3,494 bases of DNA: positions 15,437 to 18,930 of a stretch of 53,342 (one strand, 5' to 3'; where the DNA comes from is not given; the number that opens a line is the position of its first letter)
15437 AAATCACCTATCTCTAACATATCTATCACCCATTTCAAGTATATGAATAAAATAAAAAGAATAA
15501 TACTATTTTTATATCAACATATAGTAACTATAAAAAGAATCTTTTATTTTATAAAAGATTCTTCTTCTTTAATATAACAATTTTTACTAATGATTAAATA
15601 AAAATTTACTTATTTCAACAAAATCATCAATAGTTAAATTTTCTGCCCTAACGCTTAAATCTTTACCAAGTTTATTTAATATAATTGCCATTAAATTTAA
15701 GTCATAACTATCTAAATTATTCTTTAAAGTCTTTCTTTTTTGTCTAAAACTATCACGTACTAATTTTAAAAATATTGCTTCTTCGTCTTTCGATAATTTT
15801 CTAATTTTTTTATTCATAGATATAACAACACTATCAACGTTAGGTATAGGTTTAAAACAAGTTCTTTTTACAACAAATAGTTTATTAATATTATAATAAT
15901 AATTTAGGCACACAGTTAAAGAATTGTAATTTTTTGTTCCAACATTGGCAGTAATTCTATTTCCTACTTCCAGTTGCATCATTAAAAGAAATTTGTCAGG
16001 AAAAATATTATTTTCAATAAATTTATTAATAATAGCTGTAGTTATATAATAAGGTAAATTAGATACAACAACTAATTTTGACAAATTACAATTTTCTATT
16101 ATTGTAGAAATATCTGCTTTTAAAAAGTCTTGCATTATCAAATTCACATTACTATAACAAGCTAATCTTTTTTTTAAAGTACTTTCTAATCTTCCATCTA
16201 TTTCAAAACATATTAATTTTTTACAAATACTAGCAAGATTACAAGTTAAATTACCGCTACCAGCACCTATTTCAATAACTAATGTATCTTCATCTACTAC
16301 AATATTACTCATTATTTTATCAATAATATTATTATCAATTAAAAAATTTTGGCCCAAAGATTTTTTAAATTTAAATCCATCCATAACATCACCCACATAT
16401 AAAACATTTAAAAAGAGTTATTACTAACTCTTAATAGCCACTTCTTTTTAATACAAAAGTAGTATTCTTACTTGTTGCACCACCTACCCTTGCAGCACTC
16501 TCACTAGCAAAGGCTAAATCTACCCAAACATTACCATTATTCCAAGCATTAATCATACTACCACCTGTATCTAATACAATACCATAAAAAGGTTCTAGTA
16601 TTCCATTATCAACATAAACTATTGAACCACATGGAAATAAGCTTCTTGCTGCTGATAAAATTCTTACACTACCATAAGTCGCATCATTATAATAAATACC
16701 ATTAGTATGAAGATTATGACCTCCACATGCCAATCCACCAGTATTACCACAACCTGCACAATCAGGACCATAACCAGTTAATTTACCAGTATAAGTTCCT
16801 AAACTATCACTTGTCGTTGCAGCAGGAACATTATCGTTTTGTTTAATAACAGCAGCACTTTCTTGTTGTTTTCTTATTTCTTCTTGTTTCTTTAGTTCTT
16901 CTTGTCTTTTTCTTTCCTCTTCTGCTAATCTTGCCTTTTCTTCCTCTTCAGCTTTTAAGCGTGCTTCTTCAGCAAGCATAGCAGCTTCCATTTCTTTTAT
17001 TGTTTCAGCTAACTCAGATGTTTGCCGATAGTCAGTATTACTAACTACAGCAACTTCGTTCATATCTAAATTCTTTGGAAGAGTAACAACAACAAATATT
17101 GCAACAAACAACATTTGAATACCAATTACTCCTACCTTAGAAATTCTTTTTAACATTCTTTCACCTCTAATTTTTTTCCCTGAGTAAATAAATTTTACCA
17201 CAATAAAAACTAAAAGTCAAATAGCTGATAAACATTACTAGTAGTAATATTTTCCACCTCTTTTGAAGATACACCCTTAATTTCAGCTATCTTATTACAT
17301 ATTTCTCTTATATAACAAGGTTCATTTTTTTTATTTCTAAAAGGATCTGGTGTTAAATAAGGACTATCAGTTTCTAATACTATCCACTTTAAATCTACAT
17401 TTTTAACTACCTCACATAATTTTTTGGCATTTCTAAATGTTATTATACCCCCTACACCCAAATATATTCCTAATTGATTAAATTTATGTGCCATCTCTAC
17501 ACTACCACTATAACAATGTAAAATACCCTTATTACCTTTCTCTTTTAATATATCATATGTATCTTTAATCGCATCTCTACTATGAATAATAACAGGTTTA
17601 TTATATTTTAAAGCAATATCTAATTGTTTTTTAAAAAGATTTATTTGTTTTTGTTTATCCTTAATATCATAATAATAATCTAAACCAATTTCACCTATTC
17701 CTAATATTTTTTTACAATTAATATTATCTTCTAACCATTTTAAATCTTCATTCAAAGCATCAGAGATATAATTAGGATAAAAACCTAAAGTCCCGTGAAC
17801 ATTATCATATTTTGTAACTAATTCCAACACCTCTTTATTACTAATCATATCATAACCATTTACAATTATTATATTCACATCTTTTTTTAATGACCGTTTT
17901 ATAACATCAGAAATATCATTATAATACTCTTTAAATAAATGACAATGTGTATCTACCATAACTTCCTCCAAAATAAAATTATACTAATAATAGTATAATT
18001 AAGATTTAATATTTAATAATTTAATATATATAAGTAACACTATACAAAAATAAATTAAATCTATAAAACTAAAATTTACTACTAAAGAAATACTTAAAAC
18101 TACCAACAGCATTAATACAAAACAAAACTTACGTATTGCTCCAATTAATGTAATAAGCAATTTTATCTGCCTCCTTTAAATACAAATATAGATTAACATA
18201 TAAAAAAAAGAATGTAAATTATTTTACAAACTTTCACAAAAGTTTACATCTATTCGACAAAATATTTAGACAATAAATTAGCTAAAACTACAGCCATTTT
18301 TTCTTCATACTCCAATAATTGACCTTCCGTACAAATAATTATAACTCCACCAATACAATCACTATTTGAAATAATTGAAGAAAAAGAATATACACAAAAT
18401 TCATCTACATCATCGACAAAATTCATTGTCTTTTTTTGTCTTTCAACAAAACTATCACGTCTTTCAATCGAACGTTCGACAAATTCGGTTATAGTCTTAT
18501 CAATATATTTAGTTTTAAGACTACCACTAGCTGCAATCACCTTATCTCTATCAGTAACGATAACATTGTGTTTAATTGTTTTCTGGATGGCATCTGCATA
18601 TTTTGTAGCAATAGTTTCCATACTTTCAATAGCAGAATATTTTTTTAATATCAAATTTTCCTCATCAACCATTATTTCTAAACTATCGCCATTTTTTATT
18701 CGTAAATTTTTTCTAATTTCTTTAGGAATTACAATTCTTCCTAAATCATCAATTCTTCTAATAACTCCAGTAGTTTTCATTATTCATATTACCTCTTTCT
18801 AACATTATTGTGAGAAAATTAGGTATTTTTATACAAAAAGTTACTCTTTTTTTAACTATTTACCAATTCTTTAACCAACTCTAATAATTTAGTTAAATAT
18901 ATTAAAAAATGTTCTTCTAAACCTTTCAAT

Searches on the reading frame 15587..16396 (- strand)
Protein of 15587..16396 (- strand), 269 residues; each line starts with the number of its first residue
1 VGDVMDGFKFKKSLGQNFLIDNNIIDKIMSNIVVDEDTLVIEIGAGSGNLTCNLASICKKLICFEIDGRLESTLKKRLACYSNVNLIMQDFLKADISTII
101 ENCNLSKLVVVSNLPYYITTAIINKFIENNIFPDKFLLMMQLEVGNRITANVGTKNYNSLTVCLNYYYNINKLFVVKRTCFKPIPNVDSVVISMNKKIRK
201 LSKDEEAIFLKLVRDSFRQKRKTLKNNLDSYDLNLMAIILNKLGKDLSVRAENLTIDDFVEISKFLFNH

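Call 70: search_protein_families(library=pfam, proteins=[window:15587-16396:-], max_evalue=0.00001)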
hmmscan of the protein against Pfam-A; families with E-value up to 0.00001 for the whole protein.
window:15587-16396:- (269 aa): 1 family
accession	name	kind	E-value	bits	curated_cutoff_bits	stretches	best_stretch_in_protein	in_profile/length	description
PF00398.26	RrnaAD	-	1.7e-59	201.5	24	1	8-266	2-261/263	Ribosomal RNA adenine dimethylase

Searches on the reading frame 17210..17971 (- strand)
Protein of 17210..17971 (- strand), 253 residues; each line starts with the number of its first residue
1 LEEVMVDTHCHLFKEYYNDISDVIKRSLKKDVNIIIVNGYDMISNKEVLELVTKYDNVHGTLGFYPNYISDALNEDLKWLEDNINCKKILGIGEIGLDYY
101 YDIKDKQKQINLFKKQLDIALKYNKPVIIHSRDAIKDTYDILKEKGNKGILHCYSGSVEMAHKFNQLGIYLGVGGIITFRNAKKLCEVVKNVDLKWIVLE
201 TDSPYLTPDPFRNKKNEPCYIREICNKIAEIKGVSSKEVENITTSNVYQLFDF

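Call 70: search_protein_families(library=pfam, proteins=[window:17210-17971:-], max_evalue=0.00001)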
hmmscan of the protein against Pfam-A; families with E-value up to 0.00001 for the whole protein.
window:17210-17971:- (253 aa): 1 family
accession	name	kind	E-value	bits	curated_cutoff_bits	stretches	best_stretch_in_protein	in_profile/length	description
PF01026.27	TatD_DNase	-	5.1e-81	272.2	27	1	6-251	1-252/253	TatD related DNase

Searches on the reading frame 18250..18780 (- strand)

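Call 70: search_protein_families(library=pfam, proteins=[window:18250-18780:-], max_evalue=0.00001)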
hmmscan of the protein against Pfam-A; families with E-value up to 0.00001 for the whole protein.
window:18250-18780:- (176 aa): 2 families
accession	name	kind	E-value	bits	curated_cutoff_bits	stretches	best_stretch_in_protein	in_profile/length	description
PF15714.11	SpoVT_C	-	1.5e-26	93.4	27.5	1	54-172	2-125/128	Stage V sporulation protein T C-terminal, transcription factor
PF04014.23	MazE_antitoxin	-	7.4e-11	42.3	24.7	1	7-50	1-45/48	Antidote-toxin recognition MazE, bacterial antitoxin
